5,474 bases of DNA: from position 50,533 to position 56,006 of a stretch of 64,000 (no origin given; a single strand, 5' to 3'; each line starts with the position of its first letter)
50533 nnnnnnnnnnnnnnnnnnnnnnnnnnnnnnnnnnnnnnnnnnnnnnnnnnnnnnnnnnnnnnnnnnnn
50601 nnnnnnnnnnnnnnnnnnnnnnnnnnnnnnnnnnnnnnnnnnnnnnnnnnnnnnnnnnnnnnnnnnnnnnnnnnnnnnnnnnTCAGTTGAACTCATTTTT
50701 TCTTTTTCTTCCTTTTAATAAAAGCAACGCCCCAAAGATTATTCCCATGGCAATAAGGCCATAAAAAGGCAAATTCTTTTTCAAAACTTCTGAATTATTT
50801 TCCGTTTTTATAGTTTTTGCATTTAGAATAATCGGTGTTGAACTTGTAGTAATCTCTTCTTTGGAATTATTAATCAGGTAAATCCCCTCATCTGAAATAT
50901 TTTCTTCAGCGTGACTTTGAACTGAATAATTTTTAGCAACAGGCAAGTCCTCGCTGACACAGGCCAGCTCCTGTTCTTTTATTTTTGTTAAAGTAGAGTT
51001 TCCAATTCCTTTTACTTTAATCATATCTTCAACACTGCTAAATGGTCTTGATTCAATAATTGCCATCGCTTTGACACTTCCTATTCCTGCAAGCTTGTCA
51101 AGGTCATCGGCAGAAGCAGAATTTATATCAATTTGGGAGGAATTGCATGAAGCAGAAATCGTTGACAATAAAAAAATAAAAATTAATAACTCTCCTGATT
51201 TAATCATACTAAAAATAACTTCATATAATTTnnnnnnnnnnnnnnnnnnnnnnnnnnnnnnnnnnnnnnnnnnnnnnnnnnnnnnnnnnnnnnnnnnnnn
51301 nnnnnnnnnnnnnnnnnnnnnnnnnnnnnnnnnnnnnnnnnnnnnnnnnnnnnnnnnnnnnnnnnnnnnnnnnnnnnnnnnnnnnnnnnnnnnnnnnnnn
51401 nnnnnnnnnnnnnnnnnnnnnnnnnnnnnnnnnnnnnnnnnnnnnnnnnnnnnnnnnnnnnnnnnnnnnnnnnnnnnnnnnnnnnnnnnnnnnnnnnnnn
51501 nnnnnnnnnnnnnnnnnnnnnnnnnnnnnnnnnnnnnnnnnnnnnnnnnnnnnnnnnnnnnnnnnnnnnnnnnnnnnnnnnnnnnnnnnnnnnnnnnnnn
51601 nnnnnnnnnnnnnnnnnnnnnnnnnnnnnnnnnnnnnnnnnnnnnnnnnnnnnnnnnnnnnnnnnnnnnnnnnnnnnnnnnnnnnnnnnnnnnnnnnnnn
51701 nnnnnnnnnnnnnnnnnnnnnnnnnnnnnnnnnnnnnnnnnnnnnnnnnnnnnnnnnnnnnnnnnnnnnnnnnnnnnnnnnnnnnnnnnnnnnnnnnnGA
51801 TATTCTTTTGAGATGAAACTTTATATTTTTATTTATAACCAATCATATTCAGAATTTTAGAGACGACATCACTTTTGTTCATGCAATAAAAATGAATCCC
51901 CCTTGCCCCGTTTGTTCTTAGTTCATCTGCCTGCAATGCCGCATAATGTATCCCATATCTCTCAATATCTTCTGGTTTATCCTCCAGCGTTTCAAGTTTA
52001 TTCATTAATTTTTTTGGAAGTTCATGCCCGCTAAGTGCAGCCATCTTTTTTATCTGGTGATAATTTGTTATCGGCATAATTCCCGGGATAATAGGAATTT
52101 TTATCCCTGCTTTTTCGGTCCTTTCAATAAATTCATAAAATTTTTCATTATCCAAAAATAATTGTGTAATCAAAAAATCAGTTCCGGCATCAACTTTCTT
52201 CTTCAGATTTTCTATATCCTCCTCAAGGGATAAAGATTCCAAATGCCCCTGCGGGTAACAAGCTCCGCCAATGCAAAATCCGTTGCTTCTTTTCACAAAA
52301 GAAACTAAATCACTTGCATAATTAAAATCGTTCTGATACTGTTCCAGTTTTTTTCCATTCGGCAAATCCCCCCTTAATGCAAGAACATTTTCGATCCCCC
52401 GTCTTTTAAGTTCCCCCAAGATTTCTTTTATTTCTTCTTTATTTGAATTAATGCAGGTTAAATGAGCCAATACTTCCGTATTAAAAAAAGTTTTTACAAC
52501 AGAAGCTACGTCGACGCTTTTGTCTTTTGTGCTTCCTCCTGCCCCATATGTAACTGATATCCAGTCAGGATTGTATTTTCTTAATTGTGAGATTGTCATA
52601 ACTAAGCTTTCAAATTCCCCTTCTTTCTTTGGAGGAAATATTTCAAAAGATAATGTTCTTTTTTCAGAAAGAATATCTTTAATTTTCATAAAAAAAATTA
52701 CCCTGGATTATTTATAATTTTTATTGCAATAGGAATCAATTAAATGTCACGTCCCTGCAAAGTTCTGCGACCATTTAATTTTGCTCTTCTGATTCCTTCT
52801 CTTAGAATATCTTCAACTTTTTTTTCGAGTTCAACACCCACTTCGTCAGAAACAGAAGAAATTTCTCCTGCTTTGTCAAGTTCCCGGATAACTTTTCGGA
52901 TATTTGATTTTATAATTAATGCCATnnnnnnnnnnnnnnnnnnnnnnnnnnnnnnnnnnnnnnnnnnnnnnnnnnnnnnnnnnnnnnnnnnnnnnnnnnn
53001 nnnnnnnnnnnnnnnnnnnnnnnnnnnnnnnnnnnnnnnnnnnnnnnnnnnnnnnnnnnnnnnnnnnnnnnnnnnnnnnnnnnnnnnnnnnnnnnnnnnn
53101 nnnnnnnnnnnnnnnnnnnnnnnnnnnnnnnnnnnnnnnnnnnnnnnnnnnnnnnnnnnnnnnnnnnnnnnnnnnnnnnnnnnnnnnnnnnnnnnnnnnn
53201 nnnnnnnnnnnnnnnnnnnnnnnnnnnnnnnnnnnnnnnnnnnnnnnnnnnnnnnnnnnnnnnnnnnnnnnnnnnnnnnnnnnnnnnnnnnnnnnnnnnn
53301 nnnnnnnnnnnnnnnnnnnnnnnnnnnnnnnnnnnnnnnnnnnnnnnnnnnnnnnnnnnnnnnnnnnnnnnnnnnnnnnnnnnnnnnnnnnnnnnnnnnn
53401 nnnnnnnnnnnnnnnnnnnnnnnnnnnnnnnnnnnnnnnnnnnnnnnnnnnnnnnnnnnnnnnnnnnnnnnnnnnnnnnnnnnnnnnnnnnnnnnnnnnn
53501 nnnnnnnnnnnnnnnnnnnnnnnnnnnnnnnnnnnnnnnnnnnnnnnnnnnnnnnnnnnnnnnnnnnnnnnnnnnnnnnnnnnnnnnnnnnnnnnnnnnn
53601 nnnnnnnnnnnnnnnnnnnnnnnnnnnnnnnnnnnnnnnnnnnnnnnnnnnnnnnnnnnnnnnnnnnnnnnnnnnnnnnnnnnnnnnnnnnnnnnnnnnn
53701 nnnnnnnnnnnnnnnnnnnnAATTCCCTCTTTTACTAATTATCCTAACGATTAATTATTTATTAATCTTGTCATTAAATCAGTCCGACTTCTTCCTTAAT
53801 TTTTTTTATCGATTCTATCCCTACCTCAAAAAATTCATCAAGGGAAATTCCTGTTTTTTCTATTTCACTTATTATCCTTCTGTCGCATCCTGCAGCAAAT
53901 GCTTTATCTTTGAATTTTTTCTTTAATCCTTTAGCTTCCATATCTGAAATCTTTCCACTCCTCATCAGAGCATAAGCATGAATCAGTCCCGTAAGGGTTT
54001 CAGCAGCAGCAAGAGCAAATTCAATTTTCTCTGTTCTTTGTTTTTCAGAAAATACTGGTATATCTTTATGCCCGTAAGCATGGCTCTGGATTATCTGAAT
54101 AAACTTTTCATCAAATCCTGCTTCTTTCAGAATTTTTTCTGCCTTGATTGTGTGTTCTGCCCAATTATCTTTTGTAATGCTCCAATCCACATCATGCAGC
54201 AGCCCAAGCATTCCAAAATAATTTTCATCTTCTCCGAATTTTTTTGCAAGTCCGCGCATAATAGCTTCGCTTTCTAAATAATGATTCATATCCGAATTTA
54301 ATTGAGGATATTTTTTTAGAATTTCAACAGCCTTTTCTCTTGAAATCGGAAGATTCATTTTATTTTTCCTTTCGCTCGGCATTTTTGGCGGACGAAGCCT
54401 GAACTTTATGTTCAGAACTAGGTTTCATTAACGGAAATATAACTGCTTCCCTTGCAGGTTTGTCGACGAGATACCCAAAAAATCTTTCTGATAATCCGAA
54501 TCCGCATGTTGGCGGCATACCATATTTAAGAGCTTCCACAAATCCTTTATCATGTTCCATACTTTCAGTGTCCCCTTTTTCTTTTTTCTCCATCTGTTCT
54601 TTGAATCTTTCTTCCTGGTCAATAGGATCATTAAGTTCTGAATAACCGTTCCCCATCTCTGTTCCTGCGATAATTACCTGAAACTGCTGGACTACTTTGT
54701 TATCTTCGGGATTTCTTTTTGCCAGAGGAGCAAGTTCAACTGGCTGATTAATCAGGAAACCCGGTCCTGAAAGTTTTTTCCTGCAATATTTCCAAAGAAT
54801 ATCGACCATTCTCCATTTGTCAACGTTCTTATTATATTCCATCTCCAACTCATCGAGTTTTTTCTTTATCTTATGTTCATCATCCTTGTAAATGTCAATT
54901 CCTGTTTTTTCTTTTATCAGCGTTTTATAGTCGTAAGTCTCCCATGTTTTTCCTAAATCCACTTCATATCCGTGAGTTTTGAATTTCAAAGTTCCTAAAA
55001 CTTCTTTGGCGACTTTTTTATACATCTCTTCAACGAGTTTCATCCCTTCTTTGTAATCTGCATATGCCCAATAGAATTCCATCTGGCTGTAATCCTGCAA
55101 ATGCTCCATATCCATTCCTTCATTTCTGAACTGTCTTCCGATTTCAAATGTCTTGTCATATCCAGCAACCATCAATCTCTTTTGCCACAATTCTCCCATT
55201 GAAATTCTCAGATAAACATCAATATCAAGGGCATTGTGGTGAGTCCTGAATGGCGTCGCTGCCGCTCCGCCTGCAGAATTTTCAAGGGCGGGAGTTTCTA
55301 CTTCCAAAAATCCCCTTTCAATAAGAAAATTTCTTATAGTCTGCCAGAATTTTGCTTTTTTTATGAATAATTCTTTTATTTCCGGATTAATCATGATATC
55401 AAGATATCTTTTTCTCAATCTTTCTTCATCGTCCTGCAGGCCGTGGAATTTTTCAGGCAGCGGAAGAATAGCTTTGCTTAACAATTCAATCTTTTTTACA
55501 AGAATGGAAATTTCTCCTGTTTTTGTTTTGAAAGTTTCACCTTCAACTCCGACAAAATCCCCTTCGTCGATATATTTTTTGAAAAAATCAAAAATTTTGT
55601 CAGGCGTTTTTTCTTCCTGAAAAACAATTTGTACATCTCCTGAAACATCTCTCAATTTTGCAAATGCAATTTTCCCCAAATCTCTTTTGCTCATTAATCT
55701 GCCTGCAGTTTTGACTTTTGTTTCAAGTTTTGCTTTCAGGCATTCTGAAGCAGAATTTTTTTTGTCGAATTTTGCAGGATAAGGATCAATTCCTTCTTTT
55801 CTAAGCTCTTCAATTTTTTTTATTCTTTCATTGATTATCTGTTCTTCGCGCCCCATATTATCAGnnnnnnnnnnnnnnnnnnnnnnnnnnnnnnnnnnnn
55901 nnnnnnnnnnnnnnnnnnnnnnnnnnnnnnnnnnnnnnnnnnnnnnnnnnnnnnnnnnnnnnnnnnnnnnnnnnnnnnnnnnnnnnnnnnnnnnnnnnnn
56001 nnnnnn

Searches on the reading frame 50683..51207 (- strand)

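Call 57: search_protein_families(library=pfam, proteins=[window:50683-51207:-], max_evalue=0.001)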
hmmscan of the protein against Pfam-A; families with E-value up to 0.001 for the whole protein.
window:50683-51207:- (174 aa): 4 families
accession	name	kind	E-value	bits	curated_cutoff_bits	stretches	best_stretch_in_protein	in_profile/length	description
PF12836.13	HHH_3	-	5.3e-16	58.9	27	1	22-78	2-62/65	Helix-hairpin-helix motif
PF00633.29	HHH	-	1.6e-06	28.1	24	0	28-52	5-29/30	Helix-hairpin-helix motif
PF14520.12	HHH_5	-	0.0001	23.1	27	0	34-61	2-28/57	Helix-hairpin-helix domain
PF06514.17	PsbU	-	0.00049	20.5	24.5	1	23-77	12-66/93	Photosystem II 12 kDa extrinsic protein (PsbU)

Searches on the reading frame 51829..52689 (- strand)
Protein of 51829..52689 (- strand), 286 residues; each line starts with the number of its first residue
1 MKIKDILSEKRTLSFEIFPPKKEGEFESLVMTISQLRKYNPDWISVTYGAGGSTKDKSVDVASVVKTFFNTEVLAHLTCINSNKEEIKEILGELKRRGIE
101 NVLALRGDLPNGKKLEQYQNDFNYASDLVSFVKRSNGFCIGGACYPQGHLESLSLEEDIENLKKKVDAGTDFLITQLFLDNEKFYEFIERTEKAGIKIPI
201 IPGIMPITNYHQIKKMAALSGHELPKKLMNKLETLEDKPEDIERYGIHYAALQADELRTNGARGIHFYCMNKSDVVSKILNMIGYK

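Call 57: search_protein_families(library=pfam, proteins=[window:51829-52689:-], max_evalue=0.001)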
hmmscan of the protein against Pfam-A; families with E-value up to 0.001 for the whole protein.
window:51829-52689:- (286 aa): 1 family
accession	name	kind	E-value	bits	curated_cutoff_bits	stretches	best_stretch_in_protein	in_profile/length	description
PF02219.23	MTHFR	-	1.2e-92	310.8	24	1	4-284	3-287/287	Methylenetetrahydrofolate reductase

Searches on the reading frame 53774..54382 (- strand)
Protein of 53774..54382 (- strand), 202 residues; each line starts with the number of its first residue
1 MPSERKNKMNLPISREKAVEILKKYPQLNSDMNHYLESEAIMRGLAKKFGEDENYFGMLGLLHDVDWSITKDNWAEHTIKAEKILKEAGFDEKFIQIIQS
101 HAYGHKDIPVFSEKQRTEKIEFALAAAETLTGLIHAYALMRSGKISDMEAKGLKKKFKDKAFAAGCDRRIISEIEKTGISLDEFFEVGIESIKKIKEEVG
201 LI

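Call 57: search_protein_families(library=pfam, proteins=[window:53774-54382:-], max_evalue=0.001)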
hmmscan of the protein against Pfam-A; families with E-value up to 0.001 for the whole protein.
window:53774-54382:- (202 aa): 1 family
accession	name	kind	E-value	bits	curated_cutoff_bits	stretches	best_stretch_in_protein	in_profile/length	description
PF01966.28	HD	-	2.2e-07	31.6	22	1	33-106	3-90/116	HD domain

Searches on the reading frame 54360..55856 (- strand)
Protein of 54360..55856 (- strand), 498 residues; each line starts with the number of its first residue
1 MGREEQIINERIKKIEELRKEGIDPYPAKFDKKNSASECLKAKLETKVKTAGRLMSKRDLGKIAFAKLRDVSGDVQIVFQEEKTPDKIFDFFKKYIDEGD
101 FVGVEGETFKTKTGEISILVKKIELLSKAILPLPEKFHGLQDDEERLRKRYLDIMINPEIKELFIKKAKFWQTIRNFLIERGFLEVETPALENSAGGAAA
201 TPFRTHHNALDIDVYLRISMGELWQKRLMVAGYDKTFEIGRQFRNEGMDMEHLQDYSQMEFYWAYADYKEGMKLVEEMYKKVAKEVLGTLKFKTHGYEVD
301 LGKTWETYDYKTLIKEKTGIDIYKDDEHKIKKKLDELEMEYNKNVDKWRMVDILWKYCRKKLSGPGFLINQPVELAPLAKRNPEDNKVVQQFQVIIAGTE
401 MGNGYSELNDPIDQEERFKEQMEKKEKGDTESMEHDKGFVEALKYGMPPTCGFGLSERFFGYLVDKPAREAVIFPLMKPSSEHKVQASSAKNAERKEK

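Call 57: search_protein_families(library=pfam, proteins=[window:54360-55856:-], max_evalue=0.001)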
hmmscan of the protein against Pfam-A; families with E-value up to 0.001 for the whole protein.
window:54360-55856:- (498 aa): 3 families
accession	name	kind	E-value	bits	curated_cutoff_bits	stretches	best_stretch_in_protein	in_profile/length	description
PF00152.25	tRNA-synt_2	-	1.6e-69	234.8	25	1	143-477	2-307/308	tRNA synthetases class II (D, K and N)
PF01336.31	tRNA_anti-codon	-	4.8e-17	62.1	27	1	48-126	1-75/75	OB-fold nucleic acid binding domain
PF01409.25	tRNA-synt_2d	-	2.6e-05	24.3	19.8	1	174-292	26-162/246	tRNA synthetases class II core domain (F)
